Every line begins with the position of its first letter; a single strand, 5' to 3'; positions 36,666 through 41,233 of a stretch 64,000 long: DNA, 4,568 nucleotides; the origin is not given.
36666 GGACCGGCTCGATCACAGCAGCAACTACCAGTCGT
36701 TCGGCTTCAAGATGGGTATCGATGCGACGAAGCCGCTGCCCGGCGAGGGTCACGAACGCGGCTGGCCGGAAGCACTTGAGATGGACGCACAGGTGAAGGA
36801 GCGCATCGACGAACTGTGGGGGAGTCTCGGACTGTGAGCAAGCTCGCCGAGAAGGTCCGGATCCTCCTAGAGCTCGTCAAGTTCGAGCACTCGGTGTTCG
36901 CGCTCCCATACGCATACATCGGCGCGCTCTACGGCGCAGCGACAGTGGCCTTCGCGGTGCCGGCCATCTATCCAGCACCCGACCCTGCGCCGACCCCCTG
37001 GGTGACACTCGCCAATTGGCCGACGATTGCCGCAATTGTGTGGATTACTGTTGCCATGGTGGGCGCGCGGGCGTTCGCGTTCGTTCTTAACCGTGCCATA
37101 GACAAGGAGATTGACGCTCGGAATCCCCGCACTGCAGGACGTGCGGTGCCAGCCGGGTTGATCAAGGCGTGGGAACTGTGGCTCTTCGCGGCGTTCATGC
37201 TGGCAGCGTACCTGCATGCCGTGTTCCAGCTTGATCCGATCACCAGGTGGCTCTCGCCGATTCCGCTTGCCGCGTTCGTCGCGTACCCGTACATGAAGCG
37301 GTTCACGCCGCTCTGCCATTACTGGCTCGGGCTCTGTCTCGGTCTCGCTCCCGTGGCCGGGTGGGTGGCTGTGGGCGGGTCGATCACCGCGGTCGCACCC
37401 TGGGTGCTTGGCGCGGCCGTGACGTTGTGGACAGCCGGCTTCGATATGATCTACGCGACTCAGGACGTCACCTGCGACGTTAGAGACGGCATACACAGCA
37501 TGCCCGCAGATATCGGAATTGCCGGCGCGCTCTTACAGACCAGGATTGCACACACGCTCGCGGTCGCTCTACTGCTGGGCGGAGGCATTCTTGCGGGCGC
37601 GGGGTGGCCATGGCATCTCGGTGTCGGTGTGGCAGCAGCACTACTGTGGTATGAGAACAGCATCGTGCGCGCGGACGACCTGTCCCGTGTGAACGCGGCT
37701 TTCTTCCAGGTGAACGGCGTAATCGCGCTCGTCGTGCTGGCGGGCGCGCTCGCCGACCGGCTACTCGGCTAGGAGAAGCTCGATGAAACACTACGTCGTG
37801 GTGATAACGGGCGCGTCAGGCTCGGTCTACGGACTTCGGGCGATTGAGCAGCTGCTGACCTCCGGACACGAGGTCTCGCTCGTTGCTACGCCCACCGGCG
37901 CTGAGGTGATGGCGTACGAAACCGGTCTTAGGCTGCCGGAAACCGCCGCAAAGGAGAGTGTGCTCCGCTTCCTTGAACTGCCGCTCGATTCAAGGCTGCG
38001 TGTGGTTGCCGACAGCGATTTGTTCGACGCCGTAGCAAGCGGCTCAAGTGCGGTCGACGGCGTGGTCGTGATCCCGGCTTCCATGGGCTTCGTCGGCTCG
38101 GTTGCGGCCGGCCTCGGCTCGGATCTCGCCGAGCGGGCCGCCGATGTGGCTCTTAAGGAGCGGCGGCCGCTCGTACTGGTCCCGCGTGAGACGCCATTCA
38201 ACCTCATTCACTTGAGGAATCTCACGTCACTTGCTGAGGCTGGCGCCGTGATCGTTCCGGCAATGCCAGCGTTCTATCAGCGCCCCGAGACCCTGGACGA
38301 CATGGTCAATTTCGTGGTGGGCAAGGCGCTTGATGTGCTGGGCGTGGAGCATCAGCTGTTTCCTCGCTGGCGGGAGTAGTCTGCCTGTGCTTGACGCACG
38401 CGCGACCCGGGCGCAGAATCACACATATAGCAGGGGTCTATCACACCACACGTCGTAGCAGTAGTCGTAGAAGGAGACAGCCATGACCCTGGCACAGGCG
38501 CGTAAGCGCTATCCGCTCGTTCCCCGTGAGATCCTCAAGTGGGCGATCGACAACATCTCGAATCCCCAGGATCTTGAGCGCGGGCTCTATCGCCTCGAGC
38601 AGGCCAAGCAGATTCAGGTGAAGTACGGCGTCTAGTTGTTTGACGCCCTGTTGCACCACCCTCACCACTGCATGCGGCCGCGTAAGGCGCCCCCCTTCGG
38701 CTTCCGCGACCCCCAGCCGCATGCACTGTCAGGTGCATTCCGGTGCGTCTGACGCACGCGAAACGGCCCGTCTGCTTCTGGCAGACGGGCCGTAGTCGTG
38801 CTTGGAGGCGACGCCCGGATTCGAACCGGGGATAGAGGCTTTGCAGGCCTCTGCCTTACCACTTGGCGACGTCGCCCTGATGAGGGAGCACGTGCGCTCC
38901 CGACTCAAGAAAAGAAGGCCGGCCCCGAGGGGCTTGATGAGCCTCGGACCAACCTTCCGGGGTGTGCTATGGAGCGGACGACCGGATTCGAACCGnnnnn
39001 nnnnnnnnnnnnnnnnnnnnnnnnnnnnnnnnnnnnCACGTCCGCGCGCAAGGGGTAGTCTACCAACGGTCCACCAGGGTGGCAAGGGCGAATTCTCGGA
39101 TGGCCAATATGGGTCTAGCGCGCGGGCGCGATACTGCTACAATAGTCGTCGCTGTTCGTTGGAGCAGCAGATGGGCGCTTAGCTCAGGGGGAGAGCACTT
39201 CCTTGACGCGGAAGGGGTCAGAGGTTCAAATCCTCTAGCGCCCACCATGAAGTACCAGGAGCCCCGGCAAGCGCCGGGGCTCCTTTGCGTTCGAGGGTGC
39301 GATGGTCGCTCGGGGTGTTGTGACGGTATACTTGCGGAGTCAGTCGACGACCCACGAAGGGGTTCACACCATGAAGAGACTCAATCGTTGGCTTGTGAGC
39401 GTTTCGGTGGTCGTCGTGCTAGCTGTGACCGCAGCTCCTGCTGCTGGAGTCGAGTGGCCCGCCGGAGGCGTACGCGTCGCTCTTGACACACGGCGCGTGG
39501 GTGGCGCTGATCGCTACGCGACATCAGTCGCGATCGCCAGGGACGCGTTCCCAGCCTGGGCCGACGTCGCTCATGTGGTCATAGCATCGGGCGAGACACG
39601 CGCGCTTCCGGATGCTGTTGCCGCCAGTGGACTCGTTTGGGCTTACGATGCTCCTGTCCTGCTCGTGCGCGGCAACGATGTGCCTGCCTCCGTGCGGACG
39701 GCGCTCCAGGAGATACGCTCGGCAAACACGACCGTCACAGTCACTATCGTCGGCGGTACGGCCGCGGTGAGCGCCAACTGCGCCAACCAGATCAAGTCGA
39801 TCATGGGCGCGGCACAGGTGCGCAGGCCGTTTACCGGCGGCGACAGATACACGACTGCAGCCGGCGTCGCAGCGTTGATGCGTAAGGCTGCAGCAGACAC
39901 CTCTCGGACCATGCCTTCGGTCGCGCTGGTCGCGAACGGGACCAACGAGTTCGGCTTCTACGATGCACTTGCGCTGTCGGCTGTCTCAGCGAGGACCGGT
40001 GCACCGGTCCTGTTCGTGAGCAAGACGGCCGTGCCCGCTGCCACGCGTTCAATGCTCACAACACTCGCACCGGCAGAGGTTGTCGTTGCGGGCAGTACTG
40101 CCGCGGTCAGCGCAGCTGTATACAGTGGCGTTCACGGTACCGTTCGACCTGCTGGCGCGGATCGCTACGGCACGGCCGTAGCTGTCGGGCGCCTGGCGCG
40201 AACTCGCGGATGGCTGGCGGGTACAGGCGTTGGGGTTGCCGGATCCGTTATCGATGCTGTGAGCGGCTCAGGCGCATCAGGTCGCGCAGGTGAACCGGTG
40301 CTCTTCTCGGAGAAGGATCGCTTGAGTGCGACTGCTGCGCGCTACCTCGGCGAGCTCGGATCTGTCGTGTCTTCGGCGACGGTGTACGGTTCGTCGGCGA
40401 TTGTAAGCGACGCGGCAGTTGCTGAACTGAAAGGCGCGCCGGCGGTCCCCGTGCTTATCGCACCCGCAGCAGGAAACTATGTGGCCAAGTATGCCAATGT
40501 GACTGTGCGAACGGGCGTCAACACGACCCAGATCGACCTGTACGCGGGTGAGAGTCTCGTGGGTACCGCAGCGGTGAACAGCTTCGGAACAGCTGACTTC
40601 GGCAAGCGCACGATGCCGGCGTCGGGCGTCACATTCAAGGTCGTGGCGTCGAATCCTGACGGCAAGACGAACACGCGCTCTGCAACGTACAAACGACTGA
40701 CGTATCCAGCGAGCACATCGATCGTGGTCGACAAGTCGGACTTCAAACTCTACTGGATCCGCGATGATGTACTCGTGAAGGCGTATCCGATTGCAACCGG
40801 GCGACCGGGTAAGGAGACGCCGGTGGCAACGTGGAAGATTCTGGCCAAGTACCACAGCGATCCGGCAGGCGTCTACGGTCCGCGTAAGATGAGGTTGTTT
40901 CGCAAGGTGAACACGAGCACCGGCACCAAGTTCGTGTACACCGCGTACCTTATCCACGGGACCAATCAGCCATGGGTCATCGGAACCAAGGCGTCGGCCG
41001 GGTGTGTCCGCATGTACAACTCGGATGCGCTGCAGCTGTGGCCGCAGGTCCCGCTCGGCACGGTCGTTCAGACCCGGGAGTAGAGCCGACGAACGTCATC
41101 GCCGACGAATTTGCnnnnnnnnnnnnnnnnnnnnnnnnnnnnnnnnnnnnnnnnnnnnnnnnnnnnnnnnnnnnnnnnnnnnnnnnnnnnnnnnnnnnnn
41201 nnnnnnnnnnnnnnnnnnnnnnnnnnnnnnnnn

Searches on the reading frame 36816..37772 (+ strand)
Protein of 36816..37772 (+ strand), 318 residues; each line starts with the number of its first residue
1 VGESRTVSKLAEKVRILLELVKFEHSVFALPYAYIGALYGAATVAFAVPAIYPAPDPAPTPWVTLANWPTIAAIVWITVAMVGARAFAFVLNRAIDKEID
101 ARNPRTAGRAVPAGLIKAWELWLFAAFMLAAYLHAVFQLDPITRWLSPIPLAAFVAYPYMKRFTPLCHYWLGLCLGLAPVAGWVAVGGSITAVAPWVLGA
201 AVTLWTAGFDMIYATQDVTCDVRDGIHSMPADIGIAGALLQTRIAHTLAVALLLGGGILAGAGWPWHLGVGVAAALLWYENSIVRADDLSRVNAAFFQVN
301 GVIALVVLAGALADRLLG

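Call 47: search_protein_families(library=pfam, proteins=[window:36816-37772:+], max_evalue=0.000001)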
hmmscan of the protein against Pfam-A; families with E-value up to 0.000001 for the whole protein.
window:36816-37772:+ (318 aa): 1 family
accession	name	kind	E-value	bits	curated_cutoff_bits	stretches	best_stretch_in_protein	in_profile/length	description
PF01040.23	UbiA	-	1.5e-45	155.8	34.2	1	64-299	12-247/250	UbiA prenyltransferase family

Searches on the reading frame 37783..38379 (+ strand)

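Call 47: search_protein_families(library=pfam, proteins=[window:37783-38379:+], max_evalue=0.000001)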
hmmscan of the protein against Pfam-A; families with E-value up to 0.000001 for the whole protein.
window:37783-38379:+ (198 aa): 1 family
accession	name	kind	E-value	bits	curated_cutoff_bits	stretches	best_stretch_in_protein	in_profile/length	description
PF02441.25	Flavoprotein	-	5.8e-43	146.7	22.7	1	2-185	1-161/162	Flavoprotein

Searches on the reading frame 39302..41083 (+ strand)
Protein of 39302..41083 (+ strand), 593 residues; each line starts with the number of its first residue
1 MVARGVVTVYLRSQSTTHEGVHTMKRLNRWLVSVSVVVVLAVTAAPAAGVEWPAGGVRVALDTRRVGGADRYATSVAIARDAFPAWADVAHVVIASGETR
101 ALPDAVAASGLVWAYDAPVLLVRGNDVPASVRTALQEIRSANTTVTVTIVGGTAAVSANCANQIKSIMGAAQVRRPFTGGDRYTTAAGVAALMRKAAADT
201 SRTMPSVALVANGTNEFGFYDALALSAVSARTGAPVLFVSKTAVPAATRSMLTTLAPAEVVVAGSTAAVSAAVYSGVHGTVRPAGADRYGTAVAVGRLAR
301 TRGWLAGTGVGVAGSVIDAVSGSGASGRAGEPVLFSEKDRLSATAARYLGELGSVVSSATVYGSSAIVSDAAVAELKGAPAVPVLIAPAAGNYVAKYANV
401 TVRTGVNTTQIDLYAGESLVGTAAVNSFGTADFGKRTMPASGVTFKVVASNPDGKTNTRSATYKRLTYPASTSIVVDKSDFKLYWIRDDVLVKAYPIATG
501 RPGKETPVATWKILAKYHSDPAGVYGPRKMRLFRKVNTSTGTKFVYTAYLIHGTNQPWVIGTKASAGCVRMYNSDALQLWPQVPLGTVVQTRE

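Call 47: search_protein_families(library=pfam, proteins=[window:39302-41083:+], max_evalue=0.000001)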
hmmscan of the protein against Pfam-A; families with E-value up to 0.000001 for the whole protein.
window:39302-41083:+ (593 aa): 2 families
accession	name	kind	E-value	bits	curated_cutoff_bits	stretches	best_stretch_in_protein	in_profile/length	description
PF04122.17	CW_binding_2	-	1.9e-35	121.7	24.9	2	65-159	1-71/73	Cell wall binding domain 2 (CWB2)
PF03734.19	YkuD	-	4.4e-22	79.7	23.4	1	472-589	2-144/146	L,D-transpeptidase catalytic domain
